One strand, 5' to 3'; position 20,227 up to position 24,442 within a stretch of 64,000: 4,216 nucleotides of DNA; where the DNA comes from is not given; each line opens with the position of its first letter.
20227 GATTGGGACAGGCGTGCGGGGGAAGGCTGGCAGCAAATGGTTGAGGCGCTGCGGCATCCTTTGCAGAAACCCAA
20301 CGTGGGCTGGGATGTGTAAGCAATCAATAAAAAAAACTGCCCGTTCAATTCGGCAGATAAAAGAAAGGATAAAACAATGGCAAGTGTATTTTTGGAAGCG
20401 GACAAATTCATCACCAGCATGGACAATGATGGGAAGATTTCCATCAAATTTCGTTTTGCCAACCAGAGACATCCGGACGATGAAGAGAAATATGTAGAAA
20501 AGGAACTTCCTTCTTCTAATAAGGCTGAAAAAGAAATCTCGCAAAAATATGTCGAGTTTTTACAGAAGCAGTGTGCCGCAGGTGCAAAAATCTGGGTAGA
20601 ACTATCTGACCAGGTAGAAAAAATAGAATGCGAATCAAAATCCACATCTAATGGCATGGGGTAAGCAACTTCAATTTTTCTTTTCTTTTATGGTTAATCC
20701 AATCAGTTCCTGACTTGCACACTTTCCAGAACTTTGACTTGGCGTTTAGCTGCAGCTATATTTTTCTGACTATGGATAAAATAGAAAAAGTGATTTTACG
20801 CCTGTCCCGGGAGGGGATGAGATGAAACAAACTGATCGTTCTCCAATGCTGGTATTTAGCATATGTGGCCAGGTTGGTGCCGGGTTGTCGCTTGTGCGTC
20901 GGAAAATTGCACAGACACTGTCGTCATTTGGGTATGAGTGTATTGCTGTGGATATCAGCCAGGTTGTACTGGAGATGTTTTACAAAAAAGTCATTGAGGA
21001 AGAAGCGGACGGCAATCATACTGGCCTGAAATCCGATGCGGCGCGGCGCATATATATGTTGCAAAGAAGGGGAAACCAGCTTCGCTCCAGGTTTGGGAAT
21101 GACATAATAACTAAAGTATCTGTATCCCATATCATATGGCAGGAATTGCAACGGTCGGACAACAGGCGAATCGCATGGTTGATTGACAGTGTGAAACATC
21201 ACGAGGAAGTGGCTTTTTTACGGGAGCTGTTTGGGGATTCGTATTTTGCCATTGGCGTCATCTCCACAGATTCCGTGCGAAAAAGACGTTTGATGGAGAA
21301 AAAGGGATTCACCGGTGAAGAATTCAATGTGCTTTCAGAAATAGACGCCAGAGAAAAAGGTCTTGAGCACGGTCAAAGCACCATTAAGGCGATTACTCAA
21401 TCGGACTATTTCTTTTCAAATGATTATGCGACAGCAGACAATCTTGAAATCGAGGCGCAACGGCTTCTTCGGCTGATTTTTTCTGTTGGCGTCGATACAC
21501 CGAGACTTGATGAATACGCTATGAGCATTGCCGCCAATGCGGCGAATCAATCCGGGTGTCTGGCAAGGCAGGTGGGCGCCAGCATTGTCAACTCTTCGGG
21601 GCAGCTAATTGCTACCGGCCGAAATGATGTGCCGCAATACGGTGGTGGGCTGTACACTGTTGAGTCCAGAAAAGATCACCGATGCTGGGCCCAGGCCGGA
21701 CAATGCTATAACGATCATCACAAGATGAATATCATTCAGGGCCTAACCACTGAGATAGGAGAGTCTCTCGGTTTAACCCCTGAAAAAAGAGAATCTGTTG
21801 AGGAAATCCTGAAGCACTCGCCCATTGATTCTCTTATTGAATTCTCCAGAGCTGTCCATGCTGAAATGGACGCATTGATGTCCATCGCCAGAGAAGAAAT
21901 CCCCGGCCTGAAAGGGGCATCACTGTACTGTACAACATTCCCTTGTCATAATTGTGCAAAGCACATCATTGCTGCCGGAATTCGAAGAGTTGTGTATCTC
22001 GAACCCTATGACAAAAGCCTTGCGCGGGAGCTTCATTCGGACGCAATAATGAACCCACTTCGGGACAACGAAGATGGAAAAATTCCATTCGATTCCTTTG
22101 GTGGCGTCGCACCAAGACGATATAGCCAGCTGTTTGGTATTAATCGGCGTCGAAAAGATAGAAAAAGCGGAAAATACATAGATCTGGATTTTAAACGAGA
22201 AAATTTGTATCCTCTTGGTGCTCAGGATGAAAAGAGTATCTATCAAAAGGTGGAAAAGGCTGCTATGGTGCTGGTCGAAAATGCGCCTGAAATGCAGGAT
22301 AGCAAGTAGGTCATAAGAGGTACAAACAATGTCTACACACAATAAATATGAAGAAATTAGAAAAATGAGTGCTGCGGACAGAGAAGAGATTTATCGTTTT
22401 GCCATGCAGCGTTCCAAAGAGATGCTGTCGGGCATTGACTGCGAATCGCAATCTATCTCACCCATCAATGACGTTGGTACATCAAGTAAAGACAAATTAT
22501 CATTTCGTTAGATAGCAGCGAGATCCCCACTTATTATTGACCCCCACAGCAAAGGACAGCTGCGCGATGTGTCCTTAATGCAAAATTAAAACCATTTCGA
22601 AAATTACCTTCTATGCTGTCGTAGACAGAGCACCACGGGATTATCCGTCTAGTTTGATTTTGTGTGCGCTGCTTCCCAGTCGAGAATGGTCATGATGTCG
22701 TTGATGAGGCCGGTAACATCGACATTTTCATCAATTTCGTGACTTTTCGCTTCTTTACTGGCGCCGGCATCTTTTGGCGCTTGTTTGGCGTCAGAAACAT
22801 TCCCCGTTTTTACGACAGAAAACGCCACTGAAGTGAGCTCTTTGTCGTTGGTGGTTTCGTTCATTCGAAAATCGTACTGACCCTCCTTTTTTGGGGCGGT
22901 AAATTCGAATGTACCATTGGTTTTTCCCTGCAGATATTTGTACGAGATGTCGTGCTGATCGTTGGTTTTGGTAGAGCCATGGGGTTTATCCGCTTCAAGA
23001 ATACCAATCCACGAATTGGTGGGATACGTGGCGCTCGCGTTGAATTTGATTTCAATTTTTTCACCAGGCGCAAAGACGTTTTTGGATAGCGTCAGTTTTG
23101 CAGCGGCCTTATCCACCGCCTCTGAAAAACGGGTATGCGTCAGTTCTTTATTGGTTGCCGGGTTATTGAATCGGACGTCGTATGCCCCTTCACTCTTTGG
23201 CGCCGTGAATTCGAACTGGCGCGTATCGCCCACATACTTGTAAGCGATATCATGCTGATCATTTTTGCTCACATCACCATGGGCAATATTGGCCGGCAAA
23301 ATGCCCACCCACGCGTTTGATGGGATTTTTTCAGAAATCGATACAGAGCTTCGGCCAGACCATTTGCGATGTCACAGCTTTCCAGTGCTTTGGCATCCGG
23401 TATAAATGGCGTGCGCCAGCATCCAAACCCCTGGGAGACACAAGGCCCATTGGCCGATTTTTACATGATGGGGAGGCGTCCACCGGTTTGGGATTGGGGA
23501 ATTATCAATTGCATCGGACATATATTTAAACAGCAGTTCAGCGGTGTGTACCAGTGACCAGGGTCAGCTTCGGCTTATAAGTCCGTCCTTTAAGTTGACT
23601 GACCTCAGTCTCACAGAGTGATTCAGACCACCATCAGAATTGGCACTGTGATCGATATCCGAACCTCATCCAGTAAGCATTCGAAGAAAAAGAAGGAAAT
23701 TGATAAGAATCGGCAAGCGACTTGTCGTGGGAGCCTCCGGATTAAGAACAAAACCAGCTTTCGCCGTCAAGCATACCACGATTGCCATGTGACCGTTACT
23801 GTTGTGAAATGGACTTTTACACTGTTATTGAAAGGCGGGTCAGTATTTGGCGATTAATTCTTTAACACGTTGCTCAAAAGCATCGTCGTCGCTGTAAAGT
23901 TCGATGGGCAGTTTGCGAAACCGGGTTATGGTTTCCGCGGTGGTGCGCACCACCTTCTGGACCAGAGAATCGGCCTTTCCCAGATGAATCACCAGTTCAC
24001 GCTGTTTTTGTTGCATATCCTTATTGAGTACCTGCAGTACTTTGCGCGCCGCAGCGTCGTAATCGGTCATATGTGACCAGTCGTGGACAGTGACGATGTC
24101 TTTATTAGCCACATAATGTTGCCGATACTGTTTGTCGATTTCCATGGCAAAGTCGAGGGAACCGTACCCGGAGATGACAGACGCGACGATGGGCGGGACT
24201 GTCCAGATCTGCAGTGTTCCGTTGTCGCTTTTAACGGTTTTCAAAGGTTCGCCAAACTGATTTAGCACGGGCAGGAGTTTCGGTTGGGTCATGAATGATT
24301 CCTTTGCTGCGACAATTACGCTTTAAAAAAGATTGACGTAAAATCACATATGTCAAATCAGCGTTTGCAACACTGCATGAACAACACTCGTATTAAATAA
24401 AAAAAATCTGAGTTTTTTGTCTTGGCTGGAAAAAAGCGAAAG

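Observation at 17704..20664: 871-aa AAA+ protein with a ~590-aa unknown N-domain plus a 95-aa partner ORF beside a known defence gene: candidate undescribed system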

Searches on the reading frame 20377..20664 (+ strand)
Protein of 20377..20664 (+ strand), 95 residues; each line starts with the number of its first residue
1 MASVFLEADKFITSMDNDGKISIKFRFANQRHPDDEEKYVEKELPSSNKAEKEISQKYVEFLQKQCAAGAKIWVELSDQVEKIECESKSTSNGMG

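Call 3: search_protein_families(library=pfam, proteins=[window:20377-20664:+], max_evalue=0.1)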
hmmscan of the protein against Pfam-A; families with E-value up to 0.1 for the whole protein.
window:20377-20664:+ (95 aa): 2 families
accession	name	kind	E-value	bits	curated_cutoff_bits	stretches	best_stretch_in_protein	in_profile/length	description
PF11766.14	Candida_ALS_N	-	0.024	14.3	25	1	2-88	96-179/247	Agglutinin-like protein, N-terminal domain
PF22186.1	HI1480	-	0.026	15.1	24.5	1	37-90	32-84/144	Hypothetical protein HI1480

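Call 4: search_protein_families(library=padloc, proteins=[window:20377-20664:+], max_evalue=0.1)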
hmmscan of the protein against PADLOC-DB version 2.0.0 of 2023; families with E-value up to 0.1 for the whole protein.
window:20377-20664:+ (95 aa): 0 families

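Call 5: search_protein_families(library=ncbifam, proteins=[window:20377-20664:+], max_evalue=0.1)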
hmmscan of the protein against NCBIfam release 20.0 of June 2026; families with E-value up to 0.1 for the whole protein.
window:20377-20664:+ (95 aa): 2 families
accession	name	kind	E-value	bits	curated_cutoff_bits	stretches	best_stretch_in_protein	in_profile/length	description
NF004473.0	PRK05807.1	equivalog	0.018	15.4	178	1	12-64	59-111/136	S1 domain-containing RNA-binding protein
NF006363.0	PRK08582.1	equivalog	0.037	14.2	171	1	12-63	60-115/140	S1 domain-containing RNA-binding protein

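Call 57: search_dna_similar(query=window:20377-20661:+, collection=phages, mode=protein, max_evalue=1, max_rows=10)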
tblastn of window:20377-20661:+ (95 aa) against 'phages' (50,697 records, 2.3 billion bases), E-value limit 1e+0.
No match.

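Call 94: find_related_loci(query=window:20377-20661:+, collection=viral_contigs, flank=5000)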
Query window:20377-20661:+ (95 aa) in viral_contigs; peptide patterns used: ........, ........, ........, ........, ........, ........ (x = any residue, [..] = any of these).
No stretch of DNA in the collection matches any of the patterns.

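Call 100: search_protein_families(library=phrogs, proteins=[window:20377-20664:+], max_evalue=0.001)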
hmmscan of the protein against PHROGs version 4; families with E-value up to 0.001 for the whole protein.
window:20377-20664:+ (95 aa): 0 families

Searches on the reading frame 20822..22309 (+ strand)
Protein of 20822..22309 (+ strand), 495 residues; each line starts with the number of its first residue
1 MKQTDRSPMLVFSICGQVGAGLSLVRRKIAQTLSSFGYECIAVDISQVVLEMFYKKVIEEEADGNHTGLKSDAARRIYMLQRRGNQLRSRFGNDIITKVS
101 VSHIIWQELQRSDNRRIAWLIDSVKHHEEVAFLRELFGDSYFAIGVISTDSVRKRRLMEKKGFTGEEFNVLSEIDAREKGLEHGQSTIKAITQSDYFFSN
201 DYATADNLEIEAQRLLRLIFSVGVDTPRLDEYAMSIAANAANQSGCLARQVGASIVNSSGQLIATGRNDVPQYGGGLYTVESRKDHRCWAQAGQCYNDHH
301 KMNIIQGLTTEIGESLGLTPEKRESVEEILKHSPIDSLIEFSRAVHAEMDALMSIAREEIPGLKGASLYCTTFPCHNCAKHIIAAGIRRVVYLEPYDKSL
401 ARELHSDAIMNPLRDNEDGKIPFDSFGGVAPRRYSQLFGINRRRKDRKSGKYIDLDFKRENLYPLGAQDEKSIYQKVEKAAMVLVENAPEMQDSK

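Call 3: search_protein_families(library=pfam, proteins=[window:20822-22309:+], max_evalue=0.1)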
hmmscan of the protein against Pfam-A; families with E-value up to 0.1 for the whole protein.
window:20822-22309:+ (495 aa): 4 families
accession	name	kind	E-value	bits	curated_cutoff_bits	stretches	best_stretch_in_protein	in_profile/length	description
PF00383.29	dCMP_cyt_deam_1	-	2.2e-19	69.7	25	1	229-393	3-101/102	Cytidine and deoxycytidylate deaminase zinc-binding region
PF14437.12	MafB19-deam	-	1.6e-08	35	27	1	233-399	7-106/142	MafB19-like deaminase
PF14439.12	Bd3614-deam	-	4e-07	30.5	38.5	1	344-403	34-99/113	Bd3614-like deaminase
PF18750.7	SNAD4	-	0.035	14.6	27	0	343-384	30-73/130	Secreted Novel AID/APOBEC-like Deaminase 4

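Call 4: search_protein_families(library=padloc, proteins=[window:20822-22309:+], max_evalue=0.1)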
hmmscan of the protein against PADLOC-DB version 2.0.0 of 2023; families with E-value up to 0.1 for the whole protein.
window:20822-22309:+ (495 aa): 1 family
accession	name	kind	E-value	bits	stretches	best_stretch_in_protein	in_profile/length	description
PDLC02373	dCTPase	-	1.9e-140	467.7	1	5-481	150-543/630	-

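Call 5: search_protein_families(library=ncbifam, proteins=[window:20822-22309:+], max_evalue=0.1)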
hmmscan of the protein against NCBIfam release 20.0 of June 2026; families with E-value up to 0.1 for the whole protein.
window:20822-22309:+ (495 aa): 4 families
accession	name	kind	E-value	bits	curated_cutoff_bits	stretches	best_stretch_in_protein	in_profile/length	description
NF041025.1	antiphage_deaminase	equivalog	9.1e-125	416.9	400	1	10-445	2-437/437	anti-phage dCTP deaminase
TIGR02571.1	ComEB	equivalog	1.7e-15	57.3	219.45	1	343-398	66-120/151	ComE operon protein 2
TIGR00326.1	eubact_ribD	equivalog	0.0074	15.5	156.35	1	345-393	43-93/343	bifunctional diaminohydroxyphosphoribosylaminopyrimidine deaminase/5-amino-6-(5-phosphoribosylamino)uracil reductase RibD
NF008113.2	PRK10860.1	equivalog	0.045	13.6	150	0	345-393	55-104/165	tRNA adenosine(34) deaminase TadA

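Call 100: search_protein_families(library=phrogs, proteins=[window:20822-22309:+], max_evalue=0.001)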
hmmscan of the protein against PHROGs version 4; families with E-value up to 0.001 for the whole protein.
window:20822-22309:+ (495 aa): 7 families
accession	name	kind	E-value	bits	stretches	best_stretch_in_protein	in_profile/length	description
phrog_9198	-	unknown function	5.9e-105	353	1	7-477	32-515/531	-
phrog_174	-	DNA, RNA and nucleotide metabolism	8e-34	118.9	1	207-401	94-231/384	dCMP deaminase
phrog_2369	-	DNA, RNA and nucleotide metabolism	4.6e-21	76.8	2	344-409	78-140/195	dCMP deaminase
phrog_8118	-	unknown function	2.9e-16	60.2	2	342-397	475-530/577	-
phrog_18355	-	DNA, RNA and nucleotide metabolism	1.2e-12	48.6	1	344-392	2-47/52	deoxycytidinylate deaminase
phrog_20806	-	DNA, RNA and nucleotide metabolism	1.1e-08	36.3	1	343-392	15-61/97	deoxycytidinylate deaminase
phrog_20648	-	DNA, RNA and nucleotide metabolism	1.8e-06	28.4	1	338-396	65-121/311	dCMP deaminase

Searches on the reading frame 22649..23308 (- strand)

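Call 3: search_protein_families(library=pfam, proteins=[window:22649-23308:-], max_evalue=0.1)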
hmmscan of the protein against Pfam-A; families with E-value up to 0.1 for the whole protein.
window:22649-23308:- (219 aa): 4 families
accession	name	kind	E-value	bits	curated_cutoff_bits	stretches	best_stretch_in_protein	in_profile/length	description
PF01105.29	EMP24_GP25L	-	0.0027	18.2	25.9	0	116-190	47-121/182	emp24/gp25L/p24 family/GOLD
PF01835.25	MG2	-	0.027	15.3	32.8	0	76-165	8-96/96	MG2 domain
PF04558.20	tRNA_synt_1c_R1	-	0.061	13.7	28.6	0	6-31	72-97/162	Glutaminyl-tRNA synthetase, non-specific RNA binding region part 1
PF02752.27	Arrestin_C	-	0.069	13.9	27.7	0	67-90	4-27/137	Arrestin (or S-antigen), C-terminal domain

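Call 4: search_protein_families(library=padloc, proteins=[window:22649-23308:-], max_evalue=0.1)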
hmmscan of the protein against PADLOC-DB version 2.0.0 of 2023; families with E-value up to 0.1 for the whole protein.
window:22649-23308:- (219 aa): 0 families

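Call 100: search_protein_families(library=phrogs, proteins=[window:22649-23308:-], max_evalue=0.001)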
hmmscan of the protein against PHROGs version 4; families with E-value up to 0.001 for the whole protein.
window:22649-23308:- (219 aa): 0 families

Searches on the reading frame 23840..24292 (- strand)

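Call 3: search_protein_families(library=pfam, proteins=[window:23840-24292:-], max_evalue=0.1)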
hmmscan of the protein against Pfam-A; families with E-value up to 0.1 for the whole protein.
window:23840-24292:- (150 aa): 1 family
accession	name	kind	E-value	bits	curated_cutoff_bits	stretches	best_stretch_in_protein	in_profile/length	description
PF18879.6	EspA_EspE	-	0.072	13.9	27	0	94-127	47-80/84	EspA/EspE family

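Call 4: search_protein_families(library=padloc, proteins=[window:23840-24292:-], max_evalue=0.1)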
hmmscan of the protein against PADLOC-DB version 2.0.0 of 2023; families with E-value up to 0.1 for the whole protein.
window:23840-24292:- (150 aa): 0 families

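Call 100: search_protein_families(library=phrogs, proteins=[window:23840-24292:-], max_evalue=0.001)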
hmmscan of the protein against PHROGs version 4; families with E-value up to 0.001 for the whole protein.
window:23840-24292:- (150 aa): 0 families
